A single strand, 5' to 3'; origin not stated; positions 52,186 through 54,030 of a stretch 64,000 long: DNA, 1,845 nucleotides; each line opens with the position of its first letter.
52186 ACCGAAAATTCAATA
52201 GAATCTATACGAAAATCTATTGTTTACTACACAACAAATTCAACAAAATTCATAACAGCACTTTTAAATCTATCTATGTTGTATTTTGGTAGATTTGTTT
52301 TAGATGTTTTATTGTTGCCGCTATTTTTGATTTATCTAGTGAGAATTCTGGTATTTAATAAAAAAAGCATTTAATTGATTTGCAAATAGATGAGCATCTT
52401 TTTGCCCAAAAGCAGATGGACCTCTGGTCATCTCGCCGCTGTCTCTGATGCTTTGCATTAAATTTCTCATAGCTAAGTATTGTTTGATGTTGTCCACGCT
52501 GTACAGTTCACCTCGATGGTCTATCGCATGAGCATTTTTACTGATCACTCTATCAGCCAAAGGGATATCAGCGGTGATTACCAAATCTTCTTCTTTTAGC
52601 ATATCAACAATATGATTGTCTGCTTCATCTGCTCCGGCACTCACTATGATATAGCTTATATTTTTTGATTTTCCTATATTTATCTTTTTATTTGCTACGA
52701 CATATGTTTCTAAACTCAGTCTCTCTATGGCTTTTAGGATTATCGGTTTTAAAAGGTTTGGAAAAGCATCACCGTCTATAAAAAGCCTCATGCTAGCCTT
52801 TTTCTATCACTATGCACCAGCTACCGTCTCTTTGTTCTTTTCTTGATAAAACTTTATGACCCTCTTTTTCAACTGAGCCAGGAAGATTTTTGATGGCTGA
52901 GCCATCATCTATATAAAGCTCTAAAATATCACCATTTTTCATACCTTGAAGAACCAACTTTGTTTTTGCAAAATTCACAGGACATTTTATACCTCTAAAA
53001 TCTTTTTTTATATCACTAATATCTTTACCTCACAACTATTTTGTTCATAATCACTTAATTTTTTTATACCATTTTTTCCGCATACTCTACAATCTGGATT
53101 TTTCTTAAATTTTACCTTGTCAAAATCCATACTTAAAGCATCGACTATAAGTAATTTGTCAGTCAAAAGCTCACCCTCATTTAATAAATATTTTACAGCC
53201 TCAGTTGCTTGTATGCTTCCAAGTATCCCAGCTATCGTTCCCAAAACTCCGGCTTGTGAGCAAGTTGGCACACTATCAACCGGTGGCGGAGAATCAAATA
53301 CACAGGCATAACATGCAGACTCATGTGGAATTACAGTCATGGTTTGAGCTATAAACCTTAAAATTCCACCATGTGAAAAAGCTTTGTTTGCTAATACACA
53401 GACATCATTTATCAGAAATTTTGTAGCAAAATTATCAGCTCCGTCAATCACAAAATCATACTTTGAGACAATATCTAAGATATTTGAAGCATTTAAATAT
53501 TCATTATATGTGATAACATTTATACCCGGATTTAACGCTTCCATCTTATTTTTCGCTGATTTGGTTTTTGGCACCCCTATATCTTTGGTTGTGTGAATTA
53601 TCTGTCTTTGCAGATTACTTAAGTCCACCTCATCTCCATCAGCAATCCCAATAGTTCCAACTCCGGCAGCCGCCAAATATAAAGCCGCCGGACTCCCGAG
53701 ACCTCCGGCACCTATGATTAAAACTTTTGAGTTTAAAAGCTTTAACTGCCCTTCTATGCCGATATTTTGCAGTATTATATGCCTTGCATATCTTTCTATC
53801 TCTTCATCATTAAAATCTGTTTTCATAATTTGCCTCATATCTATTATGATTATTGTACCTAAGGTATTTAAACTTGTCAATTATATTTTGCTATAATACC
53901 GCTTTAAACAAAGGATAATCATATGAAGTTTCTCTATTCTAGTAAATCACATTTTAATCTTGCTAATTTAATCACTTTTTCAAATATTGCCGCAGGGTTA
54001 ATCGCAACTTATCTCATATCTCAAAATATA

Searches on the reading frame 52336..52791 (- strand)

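Call 35: search_protein_families(library=pfam, proteins=[window:52336-52791:-])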
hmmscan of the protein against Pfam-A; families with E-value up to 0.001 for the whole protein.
window:52336-52791:- (151 aa): 1 family
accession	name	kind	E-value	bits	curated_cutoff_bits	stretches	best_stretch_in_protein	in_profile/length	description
PF02639.20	DUF188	-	1.1e-44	151.7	24.3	1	17-144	1-128/130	Uncharacterized BCR, YaiI/YqxD family COG1671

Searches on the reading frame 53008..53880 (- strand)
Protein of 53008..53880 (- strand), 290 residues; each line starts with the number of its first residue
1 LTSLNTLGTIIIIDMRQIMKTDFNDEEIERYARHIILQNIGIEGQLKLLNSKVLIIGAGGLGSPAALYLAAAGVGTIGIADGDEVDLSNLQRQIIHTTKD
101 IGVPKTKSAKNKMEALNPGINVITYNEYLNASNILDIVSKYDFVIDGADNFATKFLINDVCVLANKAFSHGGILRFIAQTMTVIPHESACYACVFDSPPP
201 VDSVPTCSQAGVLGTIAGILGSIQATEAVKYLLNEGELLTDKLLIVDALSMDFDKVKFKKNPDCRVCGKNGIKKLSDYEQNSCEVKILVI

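Call 35: search_protein_families(library=pfam, proteins=[window:53008-53880:-])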
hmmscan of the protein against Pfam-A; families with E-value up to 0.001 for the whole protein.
window:53008-53880:- (290 aa): 1 family
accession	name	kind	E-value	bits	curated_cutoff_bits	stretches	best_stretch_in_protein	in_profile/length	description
PF00899.27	ThiF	-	1e-81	274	28.1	1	31-266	1-238/238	ThiF family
